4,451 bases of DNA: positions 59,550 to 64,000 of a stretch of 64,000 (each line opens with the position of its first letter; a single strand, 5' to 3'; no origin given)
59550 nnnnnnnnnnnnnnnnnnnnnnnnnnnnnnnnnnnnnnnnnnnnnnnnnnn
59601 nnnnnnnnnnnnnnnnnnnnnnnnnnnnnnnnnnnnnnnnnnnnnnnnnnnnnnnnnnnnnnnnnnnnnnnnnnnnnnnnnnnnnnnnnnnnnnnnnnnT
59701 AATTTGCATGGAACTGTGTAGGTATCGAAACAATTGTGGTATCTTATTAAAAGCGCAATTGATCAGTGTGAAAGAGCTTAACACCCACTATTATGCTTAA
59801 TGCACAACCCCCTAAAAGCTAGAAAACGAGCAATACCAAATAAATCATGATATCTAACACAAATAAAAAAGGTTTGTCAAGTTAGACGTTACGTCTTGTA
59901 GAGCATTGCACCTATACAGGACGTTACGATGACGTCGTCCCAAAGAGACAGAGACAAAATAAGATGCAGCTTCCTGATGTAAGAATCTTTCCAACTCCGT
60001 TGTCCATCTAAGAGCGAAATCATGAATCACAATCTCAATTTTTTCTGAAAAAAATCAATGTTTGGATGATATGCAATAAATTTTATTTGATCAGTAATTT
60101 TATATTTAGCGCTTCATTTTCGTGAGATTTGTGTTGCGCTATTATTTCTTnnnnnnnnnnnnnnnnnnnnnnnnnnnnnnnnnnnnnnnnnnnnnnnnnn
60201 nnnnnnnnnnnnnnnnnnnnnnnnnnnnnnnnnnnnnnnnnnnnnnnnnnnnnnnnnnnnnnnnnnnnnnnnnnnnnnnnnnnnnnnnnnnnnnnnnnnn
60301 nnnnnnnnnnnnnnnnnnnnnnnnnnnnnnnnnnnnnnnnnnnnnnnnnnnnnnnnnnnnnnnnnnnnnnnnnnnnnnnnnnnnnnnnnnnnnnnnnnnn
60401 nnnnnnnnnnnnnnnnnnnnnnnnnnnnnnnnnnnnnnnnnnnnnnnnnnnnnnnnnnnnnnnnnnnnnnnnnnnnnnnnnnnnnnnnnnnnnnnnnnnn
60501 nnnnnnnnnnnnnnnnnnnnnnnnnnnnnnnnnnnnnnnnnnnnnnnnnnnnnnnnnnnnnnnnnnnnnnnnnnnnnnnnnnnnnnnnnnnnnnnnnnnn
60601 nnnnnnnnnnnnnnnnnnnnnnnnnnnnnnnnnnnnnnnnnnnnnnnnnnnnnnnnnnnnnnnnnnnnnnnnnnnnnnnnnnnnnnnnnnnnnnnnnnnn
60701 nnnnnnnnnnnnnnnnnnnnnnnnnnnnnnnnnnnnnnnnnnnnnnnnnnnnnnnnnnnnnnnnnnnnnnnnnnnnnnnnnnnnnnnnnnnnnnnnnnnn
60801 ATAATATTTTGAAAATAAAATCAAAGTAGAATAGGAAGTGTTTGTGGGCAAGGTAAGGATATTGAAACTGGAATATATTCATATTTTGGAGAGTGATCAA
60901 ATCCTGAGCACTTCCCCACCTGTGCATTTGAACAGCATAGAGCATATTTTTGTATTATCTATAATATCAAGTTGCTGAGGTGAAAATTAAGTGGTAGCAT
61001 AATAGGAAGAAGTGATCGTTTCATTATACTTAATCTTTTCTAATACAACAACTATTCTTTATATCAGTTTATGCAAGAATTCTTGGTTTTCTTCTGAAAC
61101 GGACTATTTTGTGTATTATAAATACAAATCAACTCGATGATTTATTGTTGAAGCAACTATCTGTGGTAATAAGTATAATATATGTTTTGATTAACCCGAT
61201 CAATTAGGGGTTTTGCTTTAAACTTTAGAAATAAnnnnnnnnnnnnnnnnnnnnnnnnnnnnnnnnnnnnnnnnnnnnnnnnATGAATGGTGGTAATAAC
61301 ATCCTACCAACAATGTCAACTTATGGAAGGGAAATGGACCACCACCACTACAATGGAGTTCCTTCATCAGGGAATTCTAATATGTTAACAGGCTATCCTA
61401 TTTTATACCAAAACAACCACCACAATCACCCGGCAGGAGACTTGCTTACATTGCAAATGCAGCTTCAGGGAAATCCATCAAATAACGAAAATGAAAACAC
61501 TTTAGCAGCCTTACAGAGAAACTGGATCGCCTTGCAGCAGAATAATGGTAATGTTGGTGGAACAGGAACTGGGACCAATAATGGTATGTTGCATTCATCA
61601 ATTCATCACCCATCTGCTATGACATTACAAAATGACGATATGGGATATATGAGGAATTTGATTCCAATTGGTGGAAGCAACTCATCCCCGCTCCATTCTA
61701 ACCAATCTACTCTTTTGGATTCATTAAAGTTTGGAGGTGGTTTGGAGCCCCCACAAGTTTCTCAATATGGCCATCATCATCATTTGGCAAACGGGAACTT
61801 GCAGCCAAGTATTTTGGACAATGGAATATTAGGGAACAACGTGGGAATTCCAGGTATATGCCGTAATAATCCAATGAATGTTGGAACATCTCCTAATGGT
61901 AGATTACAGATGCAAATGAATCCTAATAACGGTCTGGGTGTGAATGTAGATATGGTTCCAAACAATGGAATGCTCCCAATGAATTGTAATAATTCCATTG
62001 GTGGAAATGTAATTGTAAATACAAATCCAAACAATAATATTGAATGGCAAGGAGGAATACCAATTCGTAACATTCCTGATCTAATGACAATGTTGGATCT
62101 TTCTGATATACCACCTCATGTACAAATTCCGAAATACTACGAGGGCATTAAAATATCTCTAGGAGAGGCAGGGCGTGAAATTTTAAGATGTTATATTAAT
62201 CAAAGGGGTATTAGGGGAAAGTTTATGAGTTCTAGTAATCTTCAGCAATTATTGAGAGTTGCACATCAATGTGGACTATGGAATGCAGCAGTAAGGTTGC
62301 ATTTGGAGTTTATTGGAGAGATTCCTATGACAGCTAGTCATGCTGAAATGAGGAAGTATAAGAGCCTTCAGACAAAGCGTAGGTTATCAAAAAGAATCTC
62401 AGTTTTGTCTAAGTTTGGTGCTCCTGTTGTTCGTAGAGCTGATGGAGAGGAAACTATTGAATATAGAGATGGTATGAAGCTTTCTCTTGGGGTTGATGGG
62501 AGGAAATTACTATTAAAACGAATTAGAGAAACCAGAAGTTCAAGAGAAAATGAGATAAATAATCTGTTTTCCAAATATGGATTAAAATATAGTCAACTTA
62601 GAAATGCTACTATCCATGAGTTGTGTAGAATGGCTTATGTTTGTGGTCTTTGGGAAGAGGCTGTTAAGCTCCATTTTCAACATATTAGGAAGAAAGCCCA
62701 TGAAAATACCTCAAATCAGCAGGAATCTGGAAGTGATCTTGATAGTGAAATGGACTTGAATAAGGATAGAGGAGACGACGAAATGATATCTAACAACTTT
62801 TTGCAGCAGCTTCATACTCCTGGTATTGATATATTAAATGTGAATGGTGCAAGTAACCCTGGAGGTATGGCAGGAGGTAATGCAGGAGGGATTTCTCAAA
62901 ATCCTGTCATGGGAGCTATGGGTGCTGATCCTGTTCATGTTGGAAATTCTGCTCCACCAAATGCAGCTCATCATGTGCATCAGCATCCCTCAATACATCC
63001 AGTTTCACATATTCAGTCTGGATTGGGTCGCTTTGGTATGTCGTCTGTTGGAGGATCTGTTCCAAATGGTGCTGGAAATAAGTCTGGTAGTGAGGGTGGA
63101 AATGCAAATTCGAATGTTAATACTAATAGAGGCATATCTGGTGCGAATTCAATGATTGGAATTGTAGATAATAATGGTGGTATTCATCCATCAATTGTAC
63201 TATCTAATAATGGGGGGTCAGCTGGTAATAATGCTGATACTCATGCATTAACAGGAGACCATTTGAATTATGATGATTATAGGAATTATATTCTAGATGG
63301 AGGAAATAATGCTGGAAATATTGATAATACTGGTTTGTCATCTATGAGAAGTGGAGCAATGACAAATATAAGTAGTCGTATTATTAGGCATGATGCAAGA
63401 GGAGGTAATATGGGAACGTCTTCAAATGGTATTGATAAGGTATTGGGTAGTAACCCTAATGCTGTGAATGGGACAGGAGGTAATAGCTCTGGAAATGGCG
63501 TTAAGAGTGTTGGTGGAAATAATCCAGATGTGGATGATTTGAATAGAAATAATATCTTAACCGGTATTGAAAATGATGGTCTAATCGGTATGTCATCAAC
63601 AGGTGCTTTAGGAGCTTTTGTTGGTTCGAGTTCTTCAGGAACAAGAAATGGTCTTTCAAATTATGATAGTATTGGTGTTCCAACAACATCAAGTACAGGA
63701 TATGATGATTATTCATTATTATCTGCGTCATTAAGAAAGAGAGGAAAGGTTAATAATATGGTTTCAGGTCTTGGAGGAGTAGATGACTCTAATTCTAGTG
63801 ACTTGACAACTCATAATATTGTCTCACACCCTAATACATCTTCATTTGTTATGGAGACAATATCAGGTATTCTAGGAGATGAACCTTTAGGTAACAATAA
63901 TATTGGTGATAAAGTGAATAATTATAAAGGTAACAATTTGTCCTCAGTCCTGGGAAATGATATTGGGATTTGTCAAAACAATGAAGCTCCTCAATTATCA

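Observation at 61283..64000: Unlisted ≥906-aa open reading frame with an internally duplicated 'CGLW' motif: candidate novel regulatory protein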

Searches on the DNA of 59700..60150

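Call 80: search_rna_families(source=window, start=59700, end=60150, threshold=evalue, max_evalue=1)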
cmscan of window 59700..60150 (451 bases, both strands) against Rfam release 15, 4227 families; matches with E-value up to 1: 0.
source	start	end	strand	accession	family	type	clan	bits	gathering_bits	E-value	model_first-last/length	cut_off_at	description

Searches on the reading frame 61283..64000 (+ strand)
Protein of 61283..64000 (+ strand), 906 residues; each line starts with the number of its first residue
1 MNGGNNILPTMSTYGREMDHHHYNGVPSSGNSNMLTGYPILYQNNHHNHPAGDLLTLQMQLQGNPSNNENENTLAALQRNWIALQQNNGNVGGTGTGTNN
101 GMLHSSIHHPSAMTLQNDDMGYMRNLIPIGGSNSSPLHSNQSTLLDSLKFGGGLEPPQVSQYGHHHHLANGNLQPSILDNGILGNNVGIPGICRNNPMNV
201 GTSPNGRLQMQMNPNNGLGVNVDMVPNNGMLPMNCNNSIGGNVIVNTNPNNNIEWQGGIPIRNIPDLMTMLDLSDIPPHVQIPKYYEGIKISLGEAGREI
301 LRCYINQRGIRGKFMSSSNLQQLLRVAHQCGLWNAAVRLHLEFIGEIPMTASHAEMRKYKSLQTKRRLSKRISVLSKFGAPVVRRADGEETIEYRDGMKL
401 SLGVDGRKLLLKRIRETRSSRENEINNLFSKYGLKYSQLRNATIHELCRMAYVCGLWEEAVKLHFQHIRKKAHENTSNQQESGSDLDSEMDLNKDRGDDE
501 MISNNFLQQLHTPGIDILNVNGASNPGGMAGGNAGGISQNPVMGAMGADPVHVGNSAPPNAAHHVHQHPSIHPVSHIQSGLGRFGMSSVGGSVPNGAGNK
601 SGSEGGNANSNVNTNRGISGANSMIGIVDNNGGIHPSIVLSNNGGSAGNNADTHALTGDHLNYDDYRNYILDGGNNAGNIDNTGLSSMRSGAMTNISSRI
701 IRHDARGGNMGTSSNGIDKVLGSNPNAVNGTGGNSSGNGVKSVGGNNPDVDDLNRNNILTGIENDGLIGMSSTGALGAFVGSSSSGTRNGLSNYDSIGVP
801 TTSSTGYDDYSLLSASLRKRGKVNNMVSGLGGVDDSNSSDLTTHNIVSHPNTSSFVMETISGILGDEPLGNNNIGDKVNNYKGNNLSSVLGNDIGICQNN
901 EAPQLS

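Call 3: search_protein_families(library=pfam, proteins=[window:61283-64000:+], max_evalue=1)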
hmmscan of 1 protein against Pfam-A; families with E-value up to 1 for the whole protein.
window:61283-64000:+ (906 aa): 1 family
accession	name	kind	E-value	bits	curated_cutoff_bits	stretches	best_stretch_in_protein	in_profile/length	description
PF13176.12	TPR_7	-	0.12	13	27.9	0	454-470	12-28/36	Tetratricopeptide repeat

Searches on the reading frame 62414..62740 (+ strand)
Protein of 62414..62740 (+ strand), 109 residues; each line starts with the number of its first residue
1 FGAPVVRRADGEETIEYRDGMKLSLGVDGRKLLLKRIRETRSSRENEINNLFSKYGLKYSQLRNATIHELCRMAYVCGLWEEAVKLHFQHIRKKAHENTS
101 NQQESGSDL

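Call 53: predict_structure(alignment_id=A3)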
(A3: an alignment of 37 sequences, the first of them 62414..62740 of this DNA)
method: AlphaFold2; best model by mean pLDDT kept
length: 109 residues; sequences in the alignment: 37
mean_pLDDT: 87.5   pTM: 0.75
mean pLDDT of the five models: 87.5, 86.1, 85.3, 84.5, 83.7
residues with pLDDT >= 90: 76; 70-90: 20; 50-70: 9; < 50: 4
segments of 3 or more residues with pLDDT < 50: 107-109
pLDDT, mean of each block of 10 residues (from residue 1): 73 88 93 96 95 94 92 96 94 84 54
secondary structure, 60 per line:
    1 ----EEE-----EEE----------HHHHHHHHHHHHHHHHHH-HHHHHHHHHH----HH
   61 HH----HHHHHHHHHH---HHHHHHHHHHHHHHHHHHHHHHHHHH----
elements in order: E5-7 E13-15 H26-43 H45-54 H59-62 H67-76 H80-105
